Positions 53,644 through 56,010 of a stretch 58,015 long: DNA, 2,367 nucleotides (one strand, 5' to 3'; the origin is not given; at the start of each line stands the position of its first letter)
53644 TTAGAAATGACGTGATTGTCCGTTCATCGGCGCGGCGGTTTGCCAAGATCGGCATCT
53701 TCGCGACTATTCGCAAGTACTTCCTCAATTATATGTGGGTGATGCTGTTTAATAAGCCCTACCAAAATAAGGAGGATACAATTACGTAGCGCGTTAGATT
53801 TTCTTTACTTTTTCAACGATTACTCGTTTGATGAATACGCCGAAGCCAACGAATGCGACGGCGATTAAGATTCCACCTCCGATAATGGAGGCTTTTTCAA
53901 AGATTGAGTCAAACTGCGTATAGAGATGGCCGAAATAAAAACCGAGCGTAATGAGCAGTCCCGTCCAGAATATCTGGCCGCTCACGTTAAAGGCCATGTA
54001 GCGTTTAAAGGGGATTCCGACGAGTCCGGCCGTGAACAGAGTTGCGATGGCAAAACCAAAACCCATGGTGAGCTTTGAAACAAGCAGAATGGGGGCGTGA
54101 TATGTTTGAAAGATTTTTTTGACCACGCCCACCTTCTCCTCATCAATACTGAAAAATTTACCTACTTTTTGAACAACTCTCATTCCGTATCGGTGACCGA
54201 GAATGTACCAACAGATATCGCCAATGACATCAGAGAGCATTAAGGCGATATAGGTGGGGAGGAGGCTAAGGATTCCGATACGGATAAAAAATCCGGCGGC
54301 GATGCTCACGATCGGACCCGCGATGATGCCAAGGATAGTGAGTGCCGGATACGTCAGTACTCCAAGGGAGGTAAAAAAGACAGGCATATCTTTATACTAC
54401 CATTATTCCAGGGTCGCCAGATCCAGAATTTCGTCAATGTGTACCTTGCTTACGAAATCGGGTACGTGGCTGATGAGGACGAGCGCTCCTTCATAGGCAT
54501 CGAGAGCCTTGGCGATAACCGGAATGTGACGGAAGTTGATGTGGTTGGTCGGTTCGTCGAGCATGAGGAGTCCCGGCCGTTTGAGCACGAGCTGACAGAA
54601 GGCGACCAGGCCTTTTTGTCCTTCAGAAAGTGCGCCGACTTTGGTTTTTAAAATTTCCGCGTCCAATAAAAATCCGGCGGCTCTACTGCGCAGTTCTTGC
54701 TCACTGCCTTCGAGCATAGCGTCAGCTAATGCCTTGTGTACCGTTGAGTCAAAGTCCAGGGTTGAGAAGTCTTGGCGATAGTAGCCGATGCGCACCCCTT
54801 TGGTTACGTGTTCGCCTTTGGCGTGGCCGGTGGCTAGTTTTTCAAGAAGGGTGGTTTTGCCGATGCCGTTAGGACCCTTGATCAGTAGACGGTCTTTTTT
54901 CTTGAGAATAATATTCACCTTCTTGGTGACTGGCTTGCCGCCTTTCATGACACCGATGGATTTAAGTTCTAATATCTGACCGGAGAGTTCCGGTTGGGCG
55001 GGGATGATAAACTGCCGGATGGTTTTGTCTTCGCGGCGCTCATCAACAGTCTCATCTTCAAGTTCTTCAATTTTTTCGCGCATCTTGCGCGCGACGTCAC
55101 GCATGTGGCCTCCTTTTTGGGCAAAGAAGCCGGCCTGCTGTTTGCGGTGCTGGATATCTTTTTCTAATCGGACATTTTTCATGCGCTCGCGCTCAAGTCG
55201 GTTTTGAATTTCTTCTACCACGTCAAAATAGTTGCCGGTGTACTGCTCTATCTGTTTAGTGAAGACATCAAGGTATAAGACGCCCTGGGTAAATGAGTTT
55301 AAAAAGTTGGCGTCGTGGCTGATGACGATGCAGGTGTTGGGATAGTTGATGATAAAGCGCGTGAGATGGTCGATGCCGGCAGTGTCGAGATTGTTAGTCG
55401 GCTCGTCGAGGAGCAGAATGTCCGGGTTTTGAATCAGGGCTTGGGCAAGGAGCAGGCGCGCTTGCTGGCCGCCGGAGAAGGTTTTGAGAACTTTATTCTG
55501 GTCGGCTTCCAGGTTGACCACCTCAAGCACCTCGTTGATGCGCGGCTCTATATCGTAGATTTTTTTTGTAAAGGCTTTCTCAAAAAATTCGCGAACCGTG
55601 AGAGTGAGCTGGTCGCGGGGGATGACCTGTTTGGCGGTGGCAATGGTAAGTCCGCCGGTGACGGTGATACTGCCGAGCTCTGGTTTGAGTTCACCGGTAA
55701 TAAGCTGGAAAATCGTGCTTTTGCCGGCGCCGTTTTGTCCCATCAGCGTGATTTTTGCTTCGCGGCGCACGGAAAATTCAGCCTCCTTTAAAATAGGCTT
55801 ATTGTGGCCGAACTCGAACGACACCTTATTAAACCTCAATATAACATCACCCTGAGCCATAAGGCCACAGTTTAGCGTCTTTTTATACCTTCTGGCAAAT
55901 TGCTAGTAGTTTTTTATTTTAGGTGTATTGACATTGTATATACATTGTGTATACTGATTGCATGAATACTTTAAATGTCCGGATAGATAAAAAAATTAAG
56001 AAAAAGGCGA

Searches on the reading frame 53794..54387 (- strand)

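Call 75: search_protein_families(library=pfam, proteins=[window:53794-54387:-], max_evalue=0.0001)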
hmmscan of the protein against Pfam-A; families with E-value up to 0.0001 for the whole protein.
window:53794-54387:- (197 aa): 1 family
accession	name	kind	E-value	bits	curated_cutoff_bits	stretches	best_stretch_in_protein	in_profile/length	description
PF09335.16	VTT_dom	-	4.4e-10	40.5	33.9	1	25-149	4-121/123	VTT domain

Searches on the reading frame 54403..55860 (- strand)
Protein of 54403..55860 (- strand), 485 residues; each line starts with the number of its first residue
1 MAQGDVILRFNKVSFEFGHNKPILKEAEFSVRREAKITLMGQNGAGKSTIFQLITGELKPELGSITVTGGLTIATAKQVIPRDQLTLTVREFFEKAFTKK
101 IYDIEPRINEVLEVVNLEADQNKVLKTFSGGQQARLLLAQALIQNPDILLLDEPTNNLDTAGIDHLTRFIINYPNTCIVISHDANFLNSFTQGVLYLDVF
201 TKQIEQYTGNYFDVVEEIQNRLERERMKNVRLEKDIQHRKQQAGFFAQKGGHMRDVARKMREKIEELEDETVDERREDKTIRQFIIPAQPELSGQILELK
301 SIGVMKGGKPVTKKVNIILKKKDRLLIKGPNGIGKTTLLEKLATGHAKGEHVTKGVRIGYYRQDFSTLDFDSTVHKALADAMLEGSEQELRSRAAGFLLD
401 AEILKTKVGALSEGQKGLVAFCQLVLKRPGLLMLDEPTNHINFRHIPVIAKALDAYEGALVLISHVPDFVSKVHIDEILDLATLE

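Call 75: search_protein_families(library=pfam, proteins=[window:54403-55860:-], max_evalue=0.0001)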
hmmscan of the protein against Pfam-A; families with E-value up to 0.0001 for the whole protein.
window:54403-55860:- (485 aa): 12 families
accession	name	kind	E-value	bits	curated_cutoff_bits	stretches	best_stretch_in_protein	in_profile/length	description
PF00005.33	ABC_tran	-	7.9e-42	143.5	25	2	24-156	1-137/137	ABC transporter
PF13304.12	AAA_21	-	5.8e-16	59.9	27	0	125-187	235-303/304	AAA domain, putative AbiEii toxin, Type IV TA system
PF02463.25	SMC_N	-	1.3e-08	35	40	0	74-190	86-205/220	RecF/RecN/SMC N terminal domain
PF20720.3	nSTAND3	-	6.1e-08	32.9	27.2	0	312-348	7-43/155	Novel STAND NTPase 3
PF13555.12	AAA_29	-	6.2e-07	29.5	27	0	29-51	17-39/61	P-loop containing region of AAA domain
PF13401.12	AAA_22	-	2.6e-06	28.2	27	0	325-400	8-81/130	AAA domain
PF13191.12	AAA_16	-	5.2e-06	27.5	32.6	0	325-395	27-103/167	AAA ATPase domain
PF05729.18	NACHT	-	8.2e-06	26.2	26.7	0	324-351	2-29/167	NACHT domain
PF03193.22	RsgA_GTPase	-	9.9e-06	25.9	30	0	35-66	107-138/174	RsgA GTPase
PF03266.21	NTPase_1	-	2.4e-05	24.7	23.9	0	325-371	2-48/168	NTPase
PF13476.12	AAA_23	-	3.2e-05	25.1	27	0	326-342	23-39/201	AAA domain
PF00025.27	Arf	-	5.4e-05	23.2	22.3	0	320-357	12-49/174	ADP-ribosylation factor family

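Call 85: find_encoding_contigs(protein=window:54403-55860:-, flank=10000, max_places=6)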
Protein window:54403-55860:- (485 aa): 2 contigs read that carry it; 2 places shown.
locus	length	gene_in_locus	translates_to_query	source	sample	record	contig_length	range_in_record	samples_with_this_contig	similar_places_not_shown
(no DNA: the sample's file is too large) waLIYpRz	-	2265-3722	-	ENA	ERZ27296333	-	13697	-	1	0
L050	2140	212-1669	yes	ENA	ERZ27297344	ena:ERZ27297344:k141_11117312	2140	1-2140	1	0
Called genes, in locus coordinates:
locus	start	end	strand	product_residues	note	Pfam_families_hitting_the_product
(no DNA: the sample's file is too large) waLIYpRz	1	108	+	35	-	?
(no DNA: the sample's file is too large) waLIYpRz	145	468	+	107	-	PF07681:DoxX (weak)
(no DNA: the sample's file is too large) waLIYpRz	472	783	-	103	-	-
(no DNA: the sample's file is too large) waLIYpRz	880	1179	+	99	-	-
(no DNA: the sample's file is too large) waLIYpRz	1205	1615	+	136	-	-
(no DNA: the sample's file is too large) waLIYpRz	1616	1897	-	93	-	PF15738:YafQ_toxin, PF05016:ParE_toxin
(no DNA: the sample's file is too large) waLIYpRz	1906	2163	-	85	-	PF04221:RelB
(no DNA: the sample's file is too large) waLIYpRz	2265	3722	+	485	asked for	PF00005:ABC_tran, PF02463:SMC_N (faint), PF03193:RsgA_GTPase (faint), PF13191:AAA_16 (faint), PF13401:AAA_22 (faint), PF13555:AAA_29 (faint), PF20720:nSTAND3 (faint), PF00005:ABC_tran, +3 more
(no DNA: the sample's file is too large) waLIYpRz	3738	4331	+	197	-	PF09335:VTT_dom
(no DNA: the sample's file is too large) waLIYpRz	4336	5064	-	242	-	PF00535:Glycos_transf_2, PF10111:Glyco_tranf_2_2 (weak), PF13641:Glyco_tranf_2_3, PF13632:Glyco_trans_2_3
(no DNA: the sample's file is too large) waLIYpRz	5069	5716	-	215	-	PF14360:PAP2_C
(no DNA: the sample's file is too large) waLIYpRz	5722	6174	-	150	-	PF07731:Cu-oxidase_2 (faint), PF13473:Cupredoxin_1, PF07732:Cu-oxidase_3 (faint), PF00127:Copper-bind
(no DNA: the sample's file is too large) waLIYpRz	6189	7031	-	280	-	PF12704:MacB_PCD, PF02687:FtsX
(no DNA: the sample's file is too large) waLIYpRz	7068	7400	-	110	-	PF12704:MacB_PCD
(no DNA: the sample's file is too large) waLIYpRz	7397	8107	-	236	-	PF00005:ABC_tran, PF02463:SMC_N (faint), PF13304:AAA_21 (faint)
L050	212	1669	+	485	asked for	PF00005:ABC_tran, PF02463:SMC_N (faint), PF03193:RsgA_GTPase (faint), PF13191:AAA_16 (faint), PF13401:AAA_22 (faint), PF13555:AAA_29 (faint), PF20720:nSTAND3 (faint), PF00005:ABC_tran, +3 more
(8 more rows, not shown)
